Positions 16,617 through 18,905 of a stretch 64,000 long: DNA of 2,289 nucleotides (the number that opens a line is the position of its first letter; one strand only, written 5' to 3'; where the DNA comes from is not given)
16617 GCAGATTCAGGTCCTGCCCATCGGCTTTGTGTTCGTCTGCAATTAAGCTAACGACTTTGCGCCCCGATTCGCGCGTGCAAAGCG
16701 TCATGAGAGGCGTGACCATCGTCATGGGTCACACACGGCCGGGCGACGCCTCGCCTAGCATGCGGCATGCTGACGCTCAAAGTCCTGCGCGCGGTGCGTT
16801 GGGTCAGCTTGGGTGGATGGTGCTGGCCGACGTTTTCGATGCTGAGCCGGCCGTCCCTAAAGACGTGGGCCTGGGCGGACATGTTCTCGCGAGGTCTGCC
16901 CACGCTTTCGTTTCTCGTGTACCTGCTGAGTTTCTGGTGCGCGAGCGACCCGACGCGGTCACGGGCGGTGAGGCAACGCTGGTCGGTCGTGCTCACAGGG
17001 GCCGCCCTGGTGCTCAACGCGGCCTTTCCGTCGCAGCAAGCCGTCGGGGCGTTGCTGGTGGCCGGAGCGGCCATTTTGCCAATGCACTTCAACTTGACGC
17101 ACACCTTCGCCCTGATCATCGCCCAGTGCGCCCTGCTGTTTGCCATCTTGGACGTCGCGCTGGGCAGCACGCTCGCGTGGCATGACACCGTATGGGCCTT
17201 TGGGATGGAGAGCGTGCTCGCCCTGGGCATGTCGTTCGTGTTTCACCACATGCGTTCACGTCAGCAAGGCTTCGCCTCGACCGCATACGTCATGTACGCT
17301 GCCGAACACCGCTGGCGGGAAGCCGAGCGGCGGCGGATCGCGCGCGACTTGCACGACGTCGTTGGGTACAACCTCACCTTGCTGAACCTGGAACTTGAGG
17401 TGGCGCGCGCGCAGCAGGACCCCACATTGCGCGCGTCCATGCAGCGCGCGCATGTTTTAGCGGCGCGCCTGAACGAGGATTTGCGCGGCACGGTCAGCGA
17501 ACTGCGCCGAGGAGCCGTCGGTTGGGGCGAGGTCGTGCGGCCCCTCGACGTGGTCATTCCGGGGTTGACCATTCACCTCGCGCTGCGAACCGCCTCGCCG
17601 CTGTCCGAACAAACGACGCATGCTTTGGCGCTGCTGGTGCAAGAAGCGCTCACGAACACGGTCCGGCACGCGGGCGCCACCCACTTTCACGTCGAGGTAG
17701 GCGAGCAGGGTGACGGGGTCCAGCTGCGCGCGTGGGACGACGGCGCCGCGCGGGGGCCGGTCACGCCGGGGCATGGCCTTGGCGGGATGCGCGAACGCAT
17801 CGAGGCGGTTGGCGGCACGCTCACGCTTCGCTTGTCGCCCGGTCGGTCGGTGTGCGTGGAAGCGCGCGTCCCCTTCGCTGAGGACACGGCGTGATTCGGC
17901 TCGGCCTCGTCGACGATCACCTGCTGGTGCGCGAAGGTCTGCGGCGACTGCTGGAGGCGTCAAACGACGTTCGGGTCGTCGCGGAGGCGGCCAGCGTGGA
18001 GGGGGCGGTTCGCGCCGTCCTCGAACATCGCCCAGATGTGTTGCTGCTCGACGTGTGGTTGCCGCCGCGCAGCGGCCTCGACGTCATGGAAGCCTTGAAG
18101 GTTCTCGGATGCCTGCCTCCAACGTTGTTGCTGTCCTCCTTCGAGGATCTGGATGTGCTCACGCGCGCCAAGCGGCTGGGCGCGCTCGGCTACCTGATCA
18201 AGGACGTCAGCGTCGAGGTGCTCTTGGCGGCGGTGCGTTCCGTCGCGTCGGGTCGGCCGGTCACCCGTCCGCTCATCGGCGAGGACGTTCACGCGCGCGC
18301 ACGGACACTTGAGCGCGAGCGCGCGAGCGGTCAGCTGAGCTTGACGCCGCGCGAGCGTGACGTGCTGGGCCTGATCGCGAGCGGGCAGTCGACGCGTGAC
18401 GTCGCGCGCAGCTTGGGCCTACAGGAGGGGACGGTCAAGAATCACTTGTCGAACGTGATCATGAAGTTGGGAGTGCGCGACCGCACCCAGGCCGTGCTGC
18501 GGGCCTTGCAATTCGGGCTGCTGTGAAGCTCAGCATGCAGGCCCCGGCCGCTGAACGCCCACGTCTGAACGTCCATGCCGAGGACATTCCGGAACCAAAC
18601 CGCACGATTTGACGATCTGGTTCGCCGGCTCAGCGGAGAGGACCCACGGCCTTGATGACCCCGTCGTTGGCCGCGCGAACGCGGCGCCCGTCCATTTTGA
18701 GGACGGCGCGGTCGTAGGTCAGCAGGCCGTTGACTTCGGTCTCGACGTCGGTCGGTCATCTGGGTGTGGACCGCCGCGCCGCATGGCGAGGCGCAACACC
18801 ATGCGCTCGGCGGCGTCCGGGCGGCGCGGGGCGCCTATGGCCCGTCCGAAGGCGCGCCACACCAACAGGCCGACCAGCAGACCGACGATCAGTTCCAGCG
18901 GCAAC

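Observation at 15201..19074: AT-richer 3.3 kb cassette (PLA2-like lipoprotein plus two-component system) bracketed by about 307-nt direct repeats of a partially duplicated gene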

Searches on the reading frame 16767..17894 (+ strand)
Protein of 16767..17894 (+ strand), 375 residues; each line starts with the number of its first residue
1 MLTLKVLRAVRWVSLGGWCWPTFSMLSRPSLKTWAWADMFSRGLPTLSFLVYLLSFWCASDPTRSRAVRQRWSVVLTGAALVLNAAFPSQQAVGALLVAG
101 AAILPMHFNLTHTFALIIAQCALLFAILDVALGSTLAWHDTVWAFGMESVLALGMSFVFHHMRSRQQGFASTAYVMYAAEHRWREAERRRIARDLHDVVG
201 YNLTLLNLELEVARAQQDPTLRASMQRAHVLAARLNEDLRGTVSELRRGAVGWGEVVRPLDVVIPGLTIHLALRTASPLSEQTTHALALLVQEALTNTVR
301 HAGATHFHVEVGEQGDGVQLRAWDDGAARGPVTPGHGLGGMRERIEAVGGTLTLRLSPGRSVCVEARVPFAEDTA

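Call 5: search_protein_families(library=pfam, proteins=[window:16767-17894:+], max_evalue=0.01)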
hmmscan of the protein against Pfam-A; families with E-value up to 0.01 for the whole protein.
window:16767-17894:+ (375 aa): 3 families
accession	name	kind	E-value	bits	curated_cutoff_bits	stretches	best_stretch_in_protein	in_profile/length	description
PF07730.19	HisKA_3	-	2.5e-12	47.6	24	1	187-248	1-65/68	Histidine kinase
PF02518.31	HATPase_c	-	8e-07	29.9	26.4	1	286-371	5-110/111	Histidine kinase-, DNA gyrase B-, and HSP90-like ATPase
PF13581.12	HATPase_c_2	-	4.9e-06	27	27.4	1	275-332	21-81/127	Histidine kinase-like ATPase domain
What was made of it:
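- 16767..17894 (+): HisKA_3 (NarL/DesK/LiaS-class) sensor histidine kinase with a hydrophobic N-terminal half. Pfam HisKA_3 + HATPase_c (call 5).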

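Call 21: find_homologous_proteins(query=window:16767-17894:+, max_evalue=1e-10)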
Query window:16767-17894:+ (375 aa): 328 proteins with E <= 1e-10 among 8000 candidates; the best 120 are listed.
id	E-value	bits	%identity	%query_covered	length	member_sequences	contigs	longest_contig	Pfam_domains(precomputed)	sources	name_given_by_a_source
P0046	3.6e-246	834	100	100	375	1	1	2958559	PF13581.13,PF07730.20,PF02518.32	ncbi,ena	-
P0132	2.5e-88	315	48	99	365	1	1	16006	PF13581.13,PF07730.20,PF02518.32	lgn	-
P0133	7.6e-85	303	48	99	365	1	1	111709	PF07730.20,PF02518.32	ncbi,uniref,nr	ncbi:sensor histidine kinase [Deinococcus planocerae]|uniref:sensor histidine kinase n=1 Tax=Deinoco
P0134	2.3e-84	302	51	86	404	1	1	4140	PF07730.20,PF02518.32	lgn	-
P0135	1.2e-33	135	49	50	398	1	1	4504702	PF07730.20,PF02518.32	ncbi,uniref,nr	ncbi:sensor histidine kinase [Cellulomonas sp. S1-8]|uniref:sensor histidine kinase n=1 Tax=Cellulom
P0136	9.4e-33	132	48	50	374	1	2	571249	PF13581.13,PF07730.20,PF02518.32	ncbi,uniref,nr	ncbi:sensor histidine kinase [Georgenia subflava]|uniref:Two-component sensor histidine kinase n=1 T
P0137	3.0e-32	130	42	50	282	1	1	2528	PF07730.20,PF02518.32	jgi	jgi:signal transduction histidine kinase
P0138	8.3e-31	126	34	87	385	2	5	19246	PF07730.20,PF02518.32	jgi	jgi:signal transduction histidine kinase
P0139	2.6e-30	124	30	96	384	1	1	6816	PF07730.20,PF02518.32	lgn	-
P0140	4.5e-30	123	43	50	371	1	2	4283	PF13581.13,PF07730.20,PF02518.32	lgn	-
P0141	6.3e-30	123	40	51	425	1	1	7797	PF13581.13,PF07730.20,PF02518.32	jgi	jgi:signal transduction histidine kinase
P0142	1.1e-26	112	41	50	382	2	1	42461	PF07730.20,PF02518.32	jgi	jgi:signal transduction histidine kinase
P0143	3.0e-26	111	43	50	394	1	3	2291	PF07730.20,PF02518.32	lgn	-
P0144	4.0e-26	110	39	50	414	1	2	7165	PF07730.20,PF02518.32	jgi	jgi:two-component system, NarL family, sensor histidine kinase DesK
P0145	1.1e-25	109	44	50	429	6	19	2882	PF07730.20,PF02518.32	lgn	-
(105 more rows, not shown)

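Call 22: find_encoding_contigs(protein=P0133, flank=8000, max_places=3)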
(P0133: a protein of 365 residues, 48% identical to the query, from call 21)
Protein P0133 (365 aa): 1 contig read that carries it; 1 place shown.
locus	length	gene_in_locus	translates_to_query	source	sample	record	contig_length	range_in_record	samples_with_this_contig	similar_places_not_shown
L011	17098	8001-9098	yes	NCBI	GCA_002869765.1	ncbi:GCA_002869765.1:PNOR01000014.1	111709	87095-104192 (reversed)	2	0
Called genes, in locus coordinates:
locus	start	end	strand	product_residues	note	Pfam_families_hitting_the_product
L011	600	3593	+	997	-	PF13401:AAA_22 (faint), PF25873:WHD_MalT (weak), PF07719:TPR_2 (faint), PF00515:TPR_1 (faint), PF13181:TPR_8 (faint), PF17874:TPR_MalT, PF13424:TPR_12 (weak), PF13432:TPR_16 (weak)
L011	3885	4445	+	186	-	PF00702:Hydrolase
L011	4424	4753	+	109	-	PF00702:Hydrolase, PF12710:HAD (weak)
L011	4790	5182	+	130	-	-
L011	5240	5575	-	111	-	PF02583:Trns_repr_metal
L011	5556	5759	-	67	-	PF00403:HMA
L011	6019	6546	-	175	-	PF01899:MNHE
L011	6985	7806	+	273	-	-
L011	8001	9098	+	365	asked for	PF07730:HisKA_3, PF02518:HATPase_c (weak)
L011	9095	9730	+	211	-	PF00072:Response_reg, PF00196:GerE, PF08281:Sigma70_r4_2 (weak)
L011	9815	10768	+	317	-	PF08240:ADH_N, PF00107:ADH_zinc_N, PF13602:ADH_zinc_N_2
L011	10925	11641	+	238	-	PF00106:adh_short, PF08659:KR (weak), PF13561:adh_short_C2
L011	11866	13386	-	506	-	PF00496:SBP_bac_5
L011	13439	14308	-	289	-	PF12911:OppC_N, PF00528:BPD_transp_1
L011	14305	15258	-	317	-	PF19300:BPD_transp_1_N (weak), PF00528:BPD_transp_1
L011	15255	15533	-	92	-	PF02311:AraC_binding, PF07883:Cupin_2, PF05899:Cupin_3 (weak)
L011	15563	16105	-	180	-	PF12844:HTH_19 (faint), PF13560:HTH_31, PF01381:HTH_3, PF07883:Cupin_2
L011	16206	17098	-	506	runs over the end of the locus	PF09847:12TM_1 (faint)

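Call 23: find_encoding_contigs(protein=P0132, flank=8000, max_places=3)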
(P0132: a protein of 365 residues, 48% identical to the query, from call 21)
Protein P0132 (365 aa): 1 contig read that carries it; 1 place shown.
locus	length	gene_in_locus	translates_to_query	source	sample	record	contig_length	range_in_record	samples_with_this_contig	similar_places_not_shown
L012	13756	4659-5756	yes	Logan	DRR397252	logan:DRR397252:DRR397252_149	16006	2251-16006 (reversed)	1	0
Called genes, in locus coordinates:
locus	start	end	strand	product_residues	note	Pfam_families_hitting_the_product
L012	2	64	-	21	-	?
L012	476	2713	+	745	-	PF05231:MASE1, PF00990:GGDEF, PF00563:EAL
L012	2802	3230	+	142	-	PF18291:HU-HIG, PF00216:Bac_DNA_binding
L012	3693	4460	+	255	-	-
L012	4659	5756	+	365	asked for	PF07730:HisKA_3, PF13581:HATPase_c_2 (weak), PF02518:HATPase_c (faint)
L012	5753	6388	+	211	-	PF00072:Response_reg, PF00196:GerE, PF04545:Sigma70_r4 (faint), PF08281:Sigma70_r4_2 (weak)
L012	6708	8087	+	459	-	PF01134:GIDA (faint), PF01266:DAO (faint), PF01494:FAD_binding_3 (faint), PF03486:HI0933_like (faint), PF07992:Pyr_redox_2, PF13738:Pyr_redox_3, PF00070:Pyr_redox, PF02852:Pyr_redox_dim, +3 more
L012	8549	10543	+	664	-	PF12708:Pect-lyase_RHGA_epim (weak), PF27525:LAM55_pectate-like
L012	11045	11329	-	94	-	-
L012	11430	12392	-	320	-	PF00135:COesterase, PF20434:BD-FAE, PF07859:Abhydrolase_3, PF00326:Peptidase_S9 (weak)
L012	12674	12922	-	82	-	-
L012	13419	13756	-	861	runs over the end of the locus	?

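Call 24: find_encoding_contigs(protein=P0134, flank=8000, max_places=3)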
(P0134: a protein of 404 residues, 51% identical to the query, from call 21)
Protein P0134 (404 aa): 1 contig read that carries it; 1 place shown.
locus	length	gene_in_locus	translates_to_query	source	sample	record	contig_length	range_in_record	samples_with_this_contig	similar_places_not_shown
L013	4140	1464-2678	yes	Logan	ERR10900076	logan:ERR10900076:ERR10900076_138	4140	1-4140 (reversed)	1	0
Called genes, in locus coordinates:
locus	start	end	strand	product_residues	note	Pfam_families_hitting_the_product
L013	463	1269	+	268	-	-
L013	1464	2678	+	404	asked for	PF07730:HisKA_3, PF02518:HATPase_c (faint)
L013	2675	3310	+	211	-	PF00072:Response_reg, PF00196:GerE, PF04545:Sigma70_r4 (weak), PF08281:Sigma70_r4_2 (weak)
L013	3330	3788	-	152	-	-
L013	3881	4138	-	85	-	?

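Call 59: search_protein_families(library=ncbifam, proteins=[window:16767-17894:+], max_evalue=0.001)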
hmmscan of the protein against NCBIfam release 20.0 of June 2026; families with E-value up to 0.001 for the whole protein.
window:16767-17894:+ (375 aa): 7 families
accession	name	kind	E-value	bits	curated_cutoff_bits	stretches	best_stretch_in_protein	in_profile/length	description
NF008649.0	PRK11644.1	equivalog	3.7e-18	65.6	408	1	185-364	301-492/499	signal transduction histidine-protein kinase/phosphatase UhpB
NF047786.1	his_kin_MadS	equivalog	7.6e-15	54.9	500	1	162-369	204-434/434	MadS family sensor histidine kinase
NF052531.1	Strep_LiaS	equivalog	3.8e-14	52.7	450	1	183-370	128-327/328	envelope stress sensor histidine kinase LiaS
NF052443.1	SensHisKinMctS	equivalog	1.7e-13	49.8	700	1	184-358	247-437/457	two-component system sensor histidine kinase MctS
NF008184.0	PRK10935.1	equivalog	3.4e-10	39.2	553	1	269-366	455-555/565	nitrate/nitrite two-component system sensor histidine kinase NarQ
NF007896.0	PRK10600.1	equivalog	1.1e-06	27.6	578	1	278-355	491-570/598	nitrate/nitrite two-component system sensor histidine kinase NarX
NF047322.1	HK_morpho_MacS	equivalog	7.4e-06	25.4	300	1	54-369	48-367/367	MacS family sensor histidine kinase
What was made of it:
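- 16767..17894 (+): NCBIfam partial matches to UhpB/MadS/LiaS, all below cutoff (call 59).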

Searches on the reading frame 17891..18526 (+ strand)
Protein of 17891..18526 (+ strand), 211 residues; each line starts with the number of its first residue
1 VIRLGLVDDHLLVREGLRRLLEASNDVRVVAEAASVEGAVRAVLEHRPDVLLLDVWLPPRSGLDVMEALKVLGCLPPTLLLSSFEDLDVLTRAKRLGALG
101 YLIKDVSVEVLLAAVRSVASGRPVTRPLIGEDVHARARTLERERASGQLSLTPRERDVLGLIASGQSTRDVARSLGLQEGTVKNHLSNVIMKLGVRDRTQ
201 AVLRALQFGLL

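Call 5: search_protein_families(library=pfam, proteins=[window:17891-18526:+], max_evalue=0.01)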
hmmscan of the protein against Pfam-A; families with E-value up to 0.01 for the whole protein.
window:17891-18526:+ (211 aa): 6 families
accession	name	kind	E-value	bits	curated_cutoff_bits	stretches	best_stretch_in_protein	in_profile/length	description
PF00072.30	Response_reg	-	3.1e-21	76.1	30.2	1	6-116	3-111/111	Response regulator receiver domain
PF00196.25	GerE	-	4.6e-19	68.2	23.5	1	150-204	2-56/57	Bacterial regulatory proteins, luxR family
PF08281.18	Sigma70_r4_2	-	4.8e-06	26.6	25.7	1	150-191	10-52/54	Sigma-70, region 4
PF04545.22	Sigma70_r4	-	0.00022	21.1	24.1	1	150-193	4-48/50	Sigma-70, region 4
PF13384.12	HTH_23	-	0.0058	16.9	24.6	0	158-186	10-38/50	Homeodomain-like domain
PF22943.2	HTH_68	-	0.0087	16.1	27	0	156-183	8-35/45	Putative helix-turn-helix domain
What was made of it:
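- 17891..18526 (+): NarL-type response regulator whose start overlaps the kinase stop codon. Response_reg + GerE (call 5).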

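Call 59: search_protein_families(library=ncbifam, proteins=[window:17891-18526:+], max_evalue=0.001)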
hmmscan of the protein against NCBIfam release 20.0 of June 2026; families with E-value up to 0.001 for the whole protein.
window:17891-18526:+ (211 aa): 74 families (the best 25 are shown)
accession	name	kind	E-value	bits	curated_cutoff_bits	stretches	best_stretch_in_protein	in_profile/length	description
NF047785.1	respo_reg_MadR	equivalog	1.7e-41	141.9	300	1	2-211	1-209/209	MadR family response regulator transcription factor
NF007935.0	PRK10651.1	equivalog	2.1e-38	131.7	250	1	5-203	10-208/216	two-component system response regulator NarL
NF052445.1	RespRegMctR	equivalog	7.4e-37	126.7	300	1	2-205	2-199/205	two-component system response regulator MctR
NF007708.0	PRK10403.1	equivalog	6.7e-32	110.7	343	1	6-207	11-210/215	nitrate/nitrite response regulator protein NarP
NF011896.0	PRK15369.1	equivalog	6e-29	101.2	242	1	3-206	5-205/211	two component system response regulator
NF007685.0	PRK10360.1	equivalog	3.1e-25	89.1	258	1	1-200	1-187/196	response regulator transcription factor UhpA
NF041830.1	RR_TF_ErdR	exception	1.1e-23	84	390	1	6-206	6-206/213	response regulator transcription factor ErdR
NF007018.1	PRK09483.1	equivalog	1.2e-23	83.9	280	1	1-210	1-208/217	UvrY/SirA/GacA family response regulator transcription factor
NF006900.1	PRK09390.1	equivalog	1.6e-16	60.5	255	1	6-202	9-194/203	response regulator FixJ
NF007419.0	PRK09958.1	equivalog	1.7e-14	53.9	251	1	6-196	5-189/204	acid-sensing system DNA-binding response regulator EvgA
TIGR02875.1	spore_0_A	equivalog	2.2e-14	53.4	200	1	2-121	3-124/262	sporulation transcription factor Spo0A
NF008677.0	PRK11697.1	equivalog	2.8e-14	53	246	1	1-120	1-117/238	two-component system response regulator BtsR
NF007403.0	PRK09935.1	equivalog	4.3e-14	52.6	271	1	6-198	8-197/210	fimbria biosynthesis transcriptional regulator FimZ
NF040749.1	tetrathio_RR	equivalog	7.5e-14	51.9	290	1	6-199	4-182/191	tetrathionate respiration response regulator TtrR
NF007505.1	PRK10100.1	equivalog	1.4e-12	47.7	250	1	129-205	124-199/204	biofilm master transcriptional regulator CsgD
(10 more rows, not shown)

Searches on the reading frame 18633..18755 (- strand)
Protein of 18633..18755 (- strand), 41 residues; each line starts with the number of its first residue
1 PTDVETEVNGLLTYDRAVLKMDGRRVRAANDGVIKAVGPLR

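Call 41: search_protein_families(library=pfam, proteins=[window:18633-18755:-], max_evalue=10)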
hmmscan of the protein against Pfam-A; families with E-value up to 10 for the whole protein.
seq(41 aa): 1 family
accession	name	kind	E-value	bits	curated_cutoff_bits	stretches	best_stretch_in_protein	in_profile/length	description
PF19801.4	DUF6284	-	0.053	14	27.4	1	11-36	46-71/86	Family of unknown function (DUF6284)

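Call 50: search_protein_representatives(protein=window:18633-18755:-)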
Query: 41 residues. Proteins with E-value up to 0.001 (for the whole library): 122; up to 1e-10: 0; up to 1e-30: 0. The best 122 are listed.
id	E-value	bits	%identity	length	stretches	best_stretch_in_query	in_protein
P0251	6.1e-07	44.4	71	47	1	2-35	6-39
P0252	1.5e-06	43.1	37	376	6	3-38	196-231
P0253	1.6e-06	43.1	65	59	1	2-38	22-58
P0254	2.0e-06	42.8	65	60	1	2-38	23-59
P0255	5.7e-06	41.4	69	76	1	2-33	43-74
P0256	5.8e-06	41.4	69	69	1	2-36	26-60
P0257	5.9e-06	41.4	73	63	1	2-34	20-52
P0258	6.7e-06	41.2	69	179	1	2-36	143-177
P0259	7.4e-06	41.1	73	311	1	2-34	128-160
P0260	1.1e-05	40.5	68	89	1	2-39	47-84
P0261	1.8e-05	39.9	67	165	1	2-37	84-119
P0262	2.1e-05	39.7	61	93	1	1-36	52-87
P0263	2.2e-05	39.6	30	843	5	7-34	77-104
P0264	2.3e-05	39.6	61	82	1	2-37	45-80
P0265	2.6e-05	39.4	67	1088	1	1-39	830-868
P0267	2.8e-05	39.3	59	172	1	2-38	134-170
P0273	3.9e-05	38.9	71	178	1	2-35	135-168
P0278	5.1e-05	38.5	77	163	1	2-31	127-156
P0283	6.8e-05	38.1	69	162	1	2-36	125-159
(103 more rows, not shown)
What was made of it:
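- On Glycoside hydrolase family 2-like protein (remnant): E down to 6e-7 in 1.8 billion proteins (call 50).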

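Call 51: search_protein_families(library=pfam, proteins=[P0258, P0252, P0259, P0267, P0273, P0263, P0261, P0278, P0283, P0253], max_evalue=0.001)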
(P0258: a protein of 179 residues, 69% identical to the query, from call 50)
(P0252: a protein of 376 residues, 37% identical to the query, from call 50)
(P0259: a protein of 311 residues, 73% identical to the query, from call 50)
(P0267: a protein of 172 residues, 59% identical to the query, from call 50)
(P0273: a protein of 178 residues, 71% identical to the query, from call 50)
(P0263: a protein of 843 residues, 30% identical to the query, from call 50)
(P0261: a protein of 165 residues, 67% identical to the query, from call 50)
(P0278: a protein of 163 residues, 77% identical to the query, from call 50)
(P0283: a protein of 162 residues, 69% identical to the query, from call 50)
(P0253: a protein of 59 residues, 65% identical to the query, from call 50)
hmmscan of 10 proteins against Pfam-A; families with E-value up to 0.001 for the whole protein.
P0258 (179 aa): 1 family
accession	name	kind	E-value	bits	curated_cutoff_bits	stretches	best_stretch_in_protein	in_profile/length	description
PF01263.26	Aldose_epim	-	1.3e-06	28.5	27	1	13-66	121-176/299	Aldose 1-epimerase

P0252 (376 aa): 4 families
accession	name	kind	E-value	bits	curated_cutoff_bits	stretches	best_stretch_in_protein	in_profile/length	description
PF14312.12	FG-GAP_2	-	2.4e-79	261.8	23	6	258-310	1-49/49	FG-GAP repeat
PF24393.1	Pepco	-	9.3e-10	39.4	27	0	25-55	70-99/112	Pepco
PF21506.2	Knl-2-like_dom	-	4.7e-08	33.2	27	0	315-333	23-41/54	Kinetochore null protein 2-like domain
PF14362.11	DUF4407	-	4.5e-07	29.9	31.3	0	98-151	172-210/297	Domain of unknown function (DUF4407)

P0259 (311 aa): 0 families

P0267 (172 aa): 4 families
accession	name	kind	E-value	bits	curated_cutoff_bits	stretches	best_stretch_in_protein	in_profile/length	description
PF00890.30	FAD_binding_2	-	3.7e-07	30.1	20.4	1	6-58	1-53/414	FAD binding domain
PF01266.30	DAO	-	7e-06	26.2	27.9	1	6-88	1-91/353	FAD dependent oxidoreductase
PF12831.13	FAD_oxidored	-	3.5e-05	23.7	27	1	6-46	1-40/416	FAD dependent oxidoreductase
PF13450.12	NAD_binding_8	-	0.00023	21.8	21.9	1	9-62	1-54/68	NAD(P)-binding Rossmann-like domain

P0273 (178 aa): 0 families

P0263 (843 aa): 4 families
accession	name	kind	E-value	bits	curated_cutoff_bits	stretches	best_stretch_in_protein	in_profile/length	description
PF18565.7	Glyco_hydro2_C5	-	1.1e-10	41.8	32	0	550-585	17-51/103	Glycoside hydrolase family 2 C-terminal domain 5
PF22091.2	DUF6941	-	2.9e-08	34.5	27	0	482-521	80-119/125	Family of unknown function (DUF6941)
PF19735.4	DUF6225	-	3.7e-05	24.1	26.5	0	52-76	26-50/87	Family of unknown function (DUF6225)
PF11367.14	Tail_completion_gp17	-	0.00015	22.3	24.5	0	531-593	16-78/124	Tail completion protein gp17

P0261 (165 aa): 0 families

P0278 (163 aa): 0 families

P0283 (162 aa): 0 families

P0253 (59 aa): 0 families

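Call 55: search_dna_similar(query=window:18633-18755:-, collection=plasmids, mode=protein, max_evalue=0.01, max_rows=10)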
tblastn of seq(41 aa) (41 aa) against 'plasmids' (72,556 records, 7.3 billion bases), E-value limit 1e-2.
Records with a match: 15; places in all: 17; records where one place covers at least 80% of the query: 13.
Best place of each record, by identity: 60-80% 6; <60% 9.
By first word of the organism name: Spirosoma 2; Parabacteroides 2; Streptomyces 2; Bacteroides 2; Halomicrobium 1; Nonomuraea 1; Chondrinema 1; Eleftheria 1; Segatella 1; Hymenobacter 1; and 1 more.
By predicted mobility (MOB-suite, as given by PLSDB): non-mobilizable 15.
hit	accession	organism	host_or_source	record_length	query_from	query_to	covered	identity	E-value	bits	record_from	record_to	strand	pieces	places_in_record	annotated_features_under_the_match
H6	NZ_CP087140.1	Spirosoma sp. KNUC1025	Brassica napus,single cell,rhizosphere ...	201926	2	36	85%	68.6%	4e-7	50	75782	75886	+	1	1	sugar-binding domain-containing protein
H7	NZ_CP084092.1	Halomicrobium urmianum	cell culture,salt lake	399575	2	40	95%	61.5%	5e-6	47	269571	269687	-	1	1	sugar-binding domain-containing protein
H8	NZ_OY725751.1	Parabacteroides distasonis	-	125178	2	37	88%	63.9%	9e-7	49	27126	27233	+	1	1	sugar-binding domain-containing protein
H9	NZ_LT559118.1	Nonomuraea gerenzanensis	-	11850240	2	37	88%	63.9%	1e-6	49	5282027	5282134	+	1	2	none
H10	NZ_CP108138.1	Streptomyces sp. NBC_00184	-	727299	2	36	85%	65.7%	1e-6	49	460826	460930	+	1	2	AbfB domain-containing protein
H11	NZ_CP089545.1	Spirosoma oryzicola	Single cell,Surface layer of rice grains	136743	2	36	85%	65.7%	2e-6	48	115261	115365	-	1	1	sugar-binding domain-containing protein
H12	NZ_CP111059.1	Chondrinema litorale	Seaweed,red alga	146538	2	37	88%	58.3%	2e-7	50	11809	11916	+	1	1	sugar-binding domain-containing protein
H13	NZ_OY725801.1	Parabacteroides distasonis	-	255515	2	36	85%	57.1%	1e-4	43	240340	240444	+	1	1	sugar-binding domain-containing protein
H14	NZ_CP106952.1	Eleftheria terrae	soil sample,soil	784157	2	41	98%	50.0%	9e-5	43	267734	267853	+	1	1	AbfB domain-containing protein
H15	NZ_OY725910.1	Bacteroides finegoldii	-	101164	2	37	88%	50.0%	7e-6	46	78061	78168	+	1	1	glycoside hydrolase family 2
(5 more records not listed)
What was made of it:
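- On Glycoside hydrolase family 2-like protein (remnant): Annotated hits in call 55.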
